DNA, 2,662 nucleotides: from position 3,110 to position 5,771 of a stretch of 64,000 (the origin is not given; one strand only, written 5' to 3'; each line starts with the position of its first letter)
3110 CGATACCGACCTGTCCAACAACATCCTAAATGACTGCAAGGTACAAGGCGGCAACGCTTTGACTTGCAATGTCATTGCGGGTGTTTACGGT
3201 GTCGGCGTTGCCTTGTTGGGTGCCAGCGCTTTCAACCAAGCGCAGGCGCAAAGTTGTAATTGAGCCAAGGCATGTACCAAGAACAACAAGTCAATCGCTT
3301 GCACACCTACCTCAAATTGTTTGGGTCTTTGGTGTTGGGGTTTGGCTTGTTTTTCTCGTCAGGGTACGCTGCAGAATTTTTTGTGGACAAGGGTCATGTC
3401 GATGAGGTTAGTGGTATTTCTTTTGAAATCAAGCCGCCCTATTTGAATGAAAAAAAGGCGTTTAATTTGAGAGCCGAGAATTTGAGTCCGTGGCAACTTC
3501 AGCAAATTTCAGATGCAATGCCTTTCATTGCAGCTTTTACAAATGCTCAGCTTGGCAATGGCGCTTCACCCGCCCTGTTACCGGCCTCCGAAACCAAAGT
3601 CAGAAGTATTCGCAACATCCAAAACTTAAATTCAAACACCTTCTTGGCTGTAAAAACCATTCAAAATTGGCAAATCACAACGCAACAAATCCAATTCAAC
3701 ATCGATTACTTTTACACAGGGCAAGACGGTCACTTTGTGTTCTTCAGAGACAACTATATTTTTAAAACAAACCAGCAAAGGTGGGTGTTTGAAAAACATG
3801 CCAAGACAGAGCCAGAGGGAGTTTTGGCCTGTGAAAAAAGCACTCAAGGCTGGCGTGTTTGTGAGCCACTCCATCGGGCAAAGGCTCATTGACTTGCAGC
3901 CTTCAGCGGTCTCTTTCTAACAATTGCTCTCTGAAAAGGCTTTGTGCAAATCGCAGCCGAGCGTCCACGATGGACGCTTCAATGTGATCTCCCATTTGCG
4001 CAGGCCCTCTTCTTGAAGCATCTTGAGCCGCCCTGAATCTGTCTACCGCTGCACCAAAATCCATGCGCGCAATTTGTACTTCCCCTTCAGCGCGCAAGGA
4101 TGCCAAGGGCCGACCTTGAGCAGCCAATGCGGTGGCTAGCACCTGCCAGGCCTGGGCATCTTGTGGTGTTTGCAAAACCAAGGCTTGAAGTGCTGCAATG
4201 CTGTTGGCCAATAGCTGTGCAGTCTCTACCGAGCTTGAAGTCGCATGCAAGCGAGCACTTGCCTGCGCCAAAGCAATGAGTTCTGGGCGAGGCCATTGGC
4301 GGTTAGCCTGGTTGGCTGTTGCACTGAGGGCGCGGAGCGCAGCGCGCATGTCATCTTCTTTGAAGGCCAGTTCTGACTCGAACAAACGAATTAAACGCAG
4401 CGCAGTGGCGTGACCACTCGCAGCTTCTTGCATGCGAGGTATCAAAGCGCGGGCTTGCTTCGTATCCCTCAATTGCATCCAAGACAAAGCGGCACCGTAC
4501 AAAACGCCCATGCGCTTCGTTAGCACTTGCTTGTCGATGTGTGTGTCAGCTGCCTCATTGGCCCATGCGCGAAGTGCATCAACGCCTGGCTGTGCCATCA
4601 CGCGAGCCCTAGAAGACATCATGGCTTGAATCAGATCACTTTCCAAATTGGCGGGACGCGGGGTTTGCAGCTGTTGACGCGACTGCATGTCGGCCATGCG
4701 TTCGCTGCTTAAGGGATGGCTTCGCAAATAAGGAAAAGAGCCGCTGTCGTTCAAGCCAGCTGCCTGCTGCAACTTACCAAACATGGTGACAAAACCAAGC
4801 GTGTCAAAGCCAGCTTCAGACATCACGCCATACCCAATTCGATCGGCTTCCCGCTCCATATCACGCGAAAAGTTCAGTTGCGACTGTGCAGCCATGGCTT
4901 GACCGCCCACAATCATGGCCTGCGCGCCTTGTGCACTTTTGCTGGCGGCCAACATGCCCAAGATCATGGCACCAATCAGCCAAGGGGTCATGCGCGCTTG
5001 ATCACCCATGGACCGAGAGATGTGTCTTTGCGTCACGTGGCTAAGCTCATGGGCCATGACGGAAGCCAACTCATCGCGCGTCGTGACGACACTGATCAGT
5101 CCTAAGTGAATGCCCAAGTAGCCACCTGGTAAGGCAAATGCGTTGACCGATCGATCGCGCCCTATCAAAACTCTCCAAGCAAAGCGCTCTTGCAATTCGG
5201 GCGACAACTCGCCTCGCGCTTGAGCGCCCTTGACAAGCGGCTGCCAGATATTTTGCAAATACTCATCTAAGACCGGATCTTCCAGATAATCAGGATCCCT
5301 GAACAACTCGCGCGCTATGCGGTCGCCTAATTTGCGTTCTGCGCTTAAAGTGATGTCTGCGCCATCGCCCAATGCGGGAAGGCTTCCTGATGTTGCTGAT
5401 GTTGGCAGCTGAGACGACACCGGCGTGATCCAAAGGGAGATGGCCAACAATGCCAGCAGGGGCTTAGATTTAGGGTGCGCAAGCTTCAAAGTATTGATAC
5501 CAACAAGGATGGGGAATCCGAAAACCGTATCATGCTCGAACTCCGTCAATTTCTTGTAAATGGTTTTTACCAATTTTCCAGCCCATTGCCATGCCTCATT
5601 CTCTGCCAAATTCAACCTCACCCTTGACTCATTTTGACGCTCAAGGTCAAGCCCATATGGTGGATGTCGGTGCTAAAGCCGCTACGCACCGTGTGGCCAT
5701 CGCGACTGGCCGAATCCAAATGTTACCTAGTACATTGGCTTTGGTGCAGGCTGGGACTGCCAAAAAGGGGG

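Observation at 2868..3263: Leaderless 131-aa Cys-rich protein with the motif pattern of prokaryotic/fungal secreted phospholipase A2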

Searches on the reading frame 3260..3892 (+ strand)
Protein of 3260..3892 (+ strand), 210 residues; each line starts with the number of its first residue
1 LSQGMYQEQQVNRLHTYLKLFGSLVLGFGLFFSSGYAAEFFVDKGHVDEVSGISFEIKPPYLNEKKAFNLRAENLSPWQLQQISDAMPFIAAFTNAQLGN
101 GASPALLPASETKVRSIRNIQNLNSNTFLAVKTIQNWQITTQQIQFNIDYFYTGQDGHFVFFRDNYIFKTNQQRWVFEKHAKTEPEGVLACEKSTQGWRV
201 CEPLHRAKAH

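Call 3: search_protein_families(library=pfam, proteins=[window:3260-3892:+], max_evalue=1)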
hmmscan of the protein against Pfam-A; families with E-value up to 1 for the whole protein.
window:3260-3892:+ (210 aa): 0 families

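Call 6: search_protein_families(library=ncbifam, proteins=[window:3260-3892:+], max_evalue=1)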
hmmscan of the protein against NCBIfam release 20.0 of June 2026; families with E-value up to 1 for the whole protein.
window:3260-3892:+ (210 aa): 0 families

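Call 90: search_solved_structures(query=A4, max_evalue=1)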
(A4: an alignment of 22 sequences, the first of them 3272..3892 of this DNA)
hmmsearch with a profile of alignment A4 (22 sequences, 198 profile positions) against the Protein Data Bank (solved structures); distinct sequences matched with E-value up to 1: 2.
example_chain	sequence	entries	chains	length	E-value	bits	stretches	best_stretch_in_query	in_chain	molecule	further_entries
6cfz_E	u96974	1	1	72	0.17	14.5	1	98-143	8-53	Dad4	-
4aqz_A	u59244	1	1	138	0.86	12.2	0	80-132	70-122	TYPE IV PILUS BIOGENESIS AND COMPETENCE PROTEIN PILQ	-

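Call 101: search_protein_families(library=padloc, proteins=[window:3272-3892:+], max_evalue=0.1)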
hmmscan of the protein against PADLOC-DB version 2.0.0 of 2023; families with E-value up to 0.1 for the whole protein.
window:3272-3892:+ (206 aa): 0 families

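Call 102: search_protein_families(library=phrogs, proteins=[window:3272-3892:+], max_evalue=0.1)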
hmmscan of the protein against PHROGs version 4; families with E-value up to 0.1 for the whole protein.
window:3272-3892:+ (206 aa): 1 family
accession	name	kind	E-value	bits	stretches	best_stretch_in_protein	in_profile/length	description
phrog_14495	-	unknown function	0.042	14.7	1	130-191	55-117/140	-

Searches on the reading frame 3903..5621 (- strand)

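Call 3: search_protein_families(library=pfam, proteins=[window:3903-5621:-], max_evalue=1)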
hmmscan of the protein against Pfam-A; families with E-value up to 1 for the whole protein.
window:3903-5621:- (572 aa): 3 families
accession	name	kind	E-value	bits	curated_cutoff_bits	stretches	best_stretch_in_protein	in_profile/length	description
PF01435.24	Peptidase_M48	-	7.2e-31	107.9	20.3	1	150-315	27-185/186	Peptidase family M48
PF25058.1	ARM_TT21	-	0.02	15.3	27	1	364-437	50-122/155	Tetratricopeptide repeat protein 21 ARM repeat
PF13699.11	eCIS_core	-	0.4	11.3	22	1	183-199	59-75/79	eCIS core domain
